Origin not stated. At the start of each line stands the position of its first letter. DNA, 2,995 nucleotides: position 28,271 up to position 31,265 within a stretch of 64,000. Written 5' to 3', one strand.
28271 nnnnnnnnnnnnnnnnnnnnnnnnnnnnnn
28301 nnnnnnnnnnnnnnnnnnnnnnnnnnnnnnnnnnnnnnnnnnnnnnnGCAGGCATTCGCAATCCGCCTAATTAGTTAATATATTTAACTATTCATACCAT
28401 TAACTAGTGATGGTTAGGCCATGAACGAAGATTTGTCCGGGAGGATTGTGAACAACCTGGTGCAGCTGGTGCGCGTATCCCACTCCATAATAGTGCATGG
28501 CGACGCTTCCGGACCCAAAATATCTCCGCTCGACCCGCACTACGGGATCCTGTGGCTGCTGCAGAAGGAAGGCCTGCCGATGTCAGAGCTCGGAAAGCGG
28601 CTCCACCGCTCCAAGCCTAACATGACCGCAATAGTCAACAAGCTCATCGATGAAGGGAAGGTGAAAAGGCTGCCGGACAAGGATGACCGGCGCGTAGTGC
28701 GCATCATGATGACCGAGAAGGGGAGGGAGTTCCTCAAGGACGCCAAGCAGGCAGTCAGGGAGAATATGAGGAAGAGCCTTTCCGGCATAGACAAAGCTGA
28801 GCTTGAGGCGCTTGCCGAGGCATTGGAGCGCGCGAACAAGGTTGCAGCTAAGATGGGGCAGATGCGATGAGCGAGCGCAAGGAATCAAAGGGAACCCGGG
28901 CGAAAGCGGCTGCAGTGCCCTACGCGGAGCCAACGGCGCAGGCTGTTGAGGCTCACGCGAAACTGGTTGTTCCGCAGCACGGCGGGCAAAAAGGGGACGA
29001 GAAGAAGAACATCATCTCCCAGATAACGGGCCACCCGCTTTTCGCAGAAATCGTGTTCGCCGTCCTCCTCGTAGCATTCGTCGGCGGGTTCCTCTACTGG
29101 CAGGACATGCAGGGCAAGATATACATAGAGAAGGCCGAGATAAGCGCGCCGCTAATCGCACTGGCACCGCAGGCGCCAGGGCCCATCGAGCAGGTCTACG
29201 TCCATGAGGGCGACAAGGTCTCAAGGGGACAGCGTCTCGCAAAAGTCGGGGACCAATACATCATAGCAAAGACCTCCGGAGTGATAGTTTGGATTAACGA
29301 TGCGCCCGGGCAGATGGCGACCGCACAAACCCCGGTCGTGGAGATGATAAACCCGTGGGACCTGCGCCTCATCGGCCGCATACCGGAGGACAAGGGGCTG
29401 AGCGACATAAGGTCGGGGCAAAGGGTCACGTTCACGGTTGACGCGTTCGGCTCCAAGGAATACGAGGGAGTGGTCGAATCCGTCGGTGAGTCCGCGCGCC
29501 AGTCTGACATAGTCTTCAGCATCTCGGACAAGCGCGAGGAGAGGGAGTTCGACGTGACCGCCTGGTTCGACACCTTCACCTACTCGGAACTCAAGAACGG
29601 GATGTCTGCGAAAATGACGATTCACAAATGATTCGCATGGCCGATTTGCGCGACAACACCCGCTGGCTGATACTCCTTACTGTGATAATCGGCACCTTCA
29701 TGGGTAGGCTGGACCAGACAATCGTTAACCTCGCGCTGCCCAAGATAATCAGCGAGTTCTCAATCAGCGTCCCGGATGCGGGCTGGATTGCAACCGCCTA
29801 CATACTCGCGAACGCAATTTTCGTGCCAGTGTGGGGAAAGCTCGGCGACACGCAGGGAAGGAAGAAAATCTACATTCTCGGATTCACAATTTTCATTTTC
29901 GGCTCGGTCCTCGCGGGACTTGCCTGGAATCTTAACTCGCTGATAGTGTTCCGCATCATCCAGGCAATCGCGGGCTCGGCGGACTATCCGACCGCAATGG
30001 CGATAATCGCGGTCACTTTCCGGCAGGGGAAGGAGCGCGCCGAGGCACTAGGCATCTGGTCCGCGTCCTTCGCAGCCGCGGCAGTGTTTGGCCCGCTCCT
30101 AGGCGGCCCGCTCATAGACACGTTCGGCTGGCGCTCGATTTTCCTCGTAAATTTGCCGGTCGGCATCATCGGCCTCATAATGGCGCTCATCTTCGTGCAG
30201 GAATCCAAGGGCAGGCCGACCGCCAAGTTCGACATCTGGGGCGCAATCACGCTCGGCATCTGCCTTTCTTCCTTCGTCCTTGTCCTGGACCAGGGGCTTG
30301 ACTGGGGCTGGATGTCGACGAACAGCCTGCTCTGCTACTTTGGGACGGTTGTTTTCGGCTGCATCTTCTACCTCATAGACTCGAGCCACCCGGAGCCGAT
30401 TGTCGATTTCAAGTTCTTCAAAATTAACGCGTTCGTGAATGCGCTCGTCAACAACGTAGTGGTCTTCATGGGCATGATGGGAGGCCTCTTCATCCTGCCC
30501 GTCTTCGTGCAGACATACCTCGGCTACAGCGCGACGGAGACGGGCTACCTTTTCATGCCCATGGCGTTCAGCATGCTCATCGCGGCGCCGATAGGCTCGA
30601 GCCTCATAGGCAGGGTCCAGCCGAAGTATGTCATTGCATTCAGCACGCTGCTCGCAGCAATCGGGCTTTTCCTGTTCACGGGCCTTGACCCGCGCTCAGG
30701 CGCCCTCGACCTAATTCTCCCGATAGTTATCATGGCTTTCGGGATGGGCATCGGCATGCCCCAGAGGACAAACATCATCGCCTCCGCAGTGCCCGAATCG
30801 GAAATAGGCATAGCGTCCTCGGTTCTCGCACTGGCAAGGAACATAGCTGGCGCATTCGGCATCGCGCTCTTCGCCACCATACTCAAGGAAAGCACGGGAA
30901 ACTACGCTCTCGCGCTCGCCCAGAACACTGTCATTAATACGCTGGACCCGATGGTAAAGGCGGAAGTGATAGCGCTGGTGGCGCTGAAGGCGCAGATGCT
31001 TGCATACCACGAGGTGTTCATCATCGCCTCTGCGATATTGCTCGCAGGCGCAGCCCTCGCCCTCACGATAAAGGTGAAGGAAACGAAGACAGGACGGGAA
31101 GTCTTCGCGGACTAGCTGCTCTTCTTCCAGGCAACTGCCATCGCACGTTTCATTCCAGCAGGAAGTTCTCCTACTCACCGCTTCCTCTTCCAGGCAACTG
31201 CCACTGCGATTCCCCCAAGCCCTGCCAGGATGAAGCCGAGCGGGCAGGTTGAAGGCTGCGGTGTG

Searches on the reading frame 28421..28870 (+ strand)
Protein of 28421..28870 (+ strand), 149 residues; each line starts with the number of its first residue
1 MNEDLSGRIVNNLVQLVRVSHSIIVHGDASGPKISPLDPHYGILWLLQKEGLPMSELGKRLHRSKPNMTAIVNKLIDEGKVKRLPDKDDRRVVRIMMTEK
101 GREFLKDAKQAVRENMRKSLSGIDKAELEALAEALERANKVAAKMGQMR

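Call 11: search_protein_families(library=pfam, proteins=[window:28421-28870:+], max_evalue=0.001)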
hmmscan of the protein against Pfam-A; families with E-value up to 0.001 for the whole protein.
window:28421-28870:+ (149 aa): 5 families
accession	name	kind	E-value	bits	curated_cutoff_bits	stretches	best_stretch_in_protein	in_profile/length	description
PF01047.28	MarR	-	6.7e-12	45.6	24.6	1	44-93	9-59/59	MarR family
PF12802.13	MarR_2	-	1.8e-09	38.1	27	1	39-91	6-60/61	MarR family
PF22381.2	Staph_reg_Sar_Rot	-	9.4e-07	29.3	27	1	43-106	19-83/85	Transcriptional regulator SarA/Rot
PF13412.12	HTH_24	-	1.3e-05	25.2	21.9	1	42-82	7-48/48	Winged helix-turn-helix DNA-binding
PF13463.12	HTH_27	-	8.8e-05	23.2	22.2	1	43-101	8-68/68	Winged helix DNA-binding domain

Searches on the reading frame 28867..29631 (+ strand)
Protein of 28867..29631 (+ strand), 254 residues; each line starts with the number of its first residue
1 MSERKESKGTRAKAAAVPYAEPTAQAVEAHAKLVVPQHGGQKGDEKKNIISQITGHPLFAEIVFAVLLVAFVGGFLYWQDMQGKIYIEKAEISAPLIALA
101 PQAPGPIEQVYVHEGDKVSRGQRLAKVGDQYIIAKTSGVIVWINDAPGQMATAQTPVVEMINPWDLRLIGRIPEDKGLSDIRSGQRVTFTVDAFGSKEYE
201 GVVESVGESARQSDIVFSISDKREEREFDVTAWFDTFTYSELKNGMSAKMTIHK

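Call 11: search_protein_families(library=pfam, proteins=[window:28867-29631:+], max_evalue=0.001)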
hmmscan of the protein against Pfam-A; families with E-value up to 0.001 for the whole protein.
window:28867-29631:+ (254 aa): 5 families
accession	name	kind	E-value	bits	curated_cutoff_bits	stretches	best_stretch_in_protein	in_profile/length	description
PF13437.12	HlyD_3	-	3.9e-10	40.9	22.2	1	132-213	2-83/106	HlyD family secretion protein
PF16576.10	HlyD_D23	-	4.1e-10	39.7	30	1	132-209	111-187/214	Barrel-sandwich domain of CusB or HlyD membrane-fusion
PF13533.13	Biotin_lipoyl_2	-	1.1e-05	25.5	29.8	1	98-125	2-29/32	Biotin-lipoyl like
PF13375.12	RnfC_N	-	4e-05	24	25.6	1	86-155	20-92/101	RnfC Barrel sandwich hybrid domain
PF00364.28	Biotin_lipoyl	-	0.00077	19.7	22.1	0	92-159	3-72/73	Biotin-requiring enzyme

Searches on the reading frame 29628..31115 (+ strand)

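Call 11: search_protein_families(library=pfam, proteins=[window:29628-31115:+], max_evalue=0.001)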
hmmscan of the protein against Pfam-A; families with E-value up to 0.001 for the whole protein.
window:29628-31115:+ (495 aa): 3 families
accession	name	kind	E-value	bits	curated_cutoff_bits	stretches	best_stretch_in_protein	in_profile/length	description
PF07690.21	MFS_1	-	7.6e-58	196.5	33.4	1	20-411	2-346/347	Major Facilitator Superfamily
PF00083.30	Sugar_tr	-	9e-05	22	22.3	1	47-116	44-116/452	Sugar (and other) transporter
PF13347.12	MFS_2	-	0.00043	19.4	27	1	50-170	260-388/427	MFS/sugar transport protein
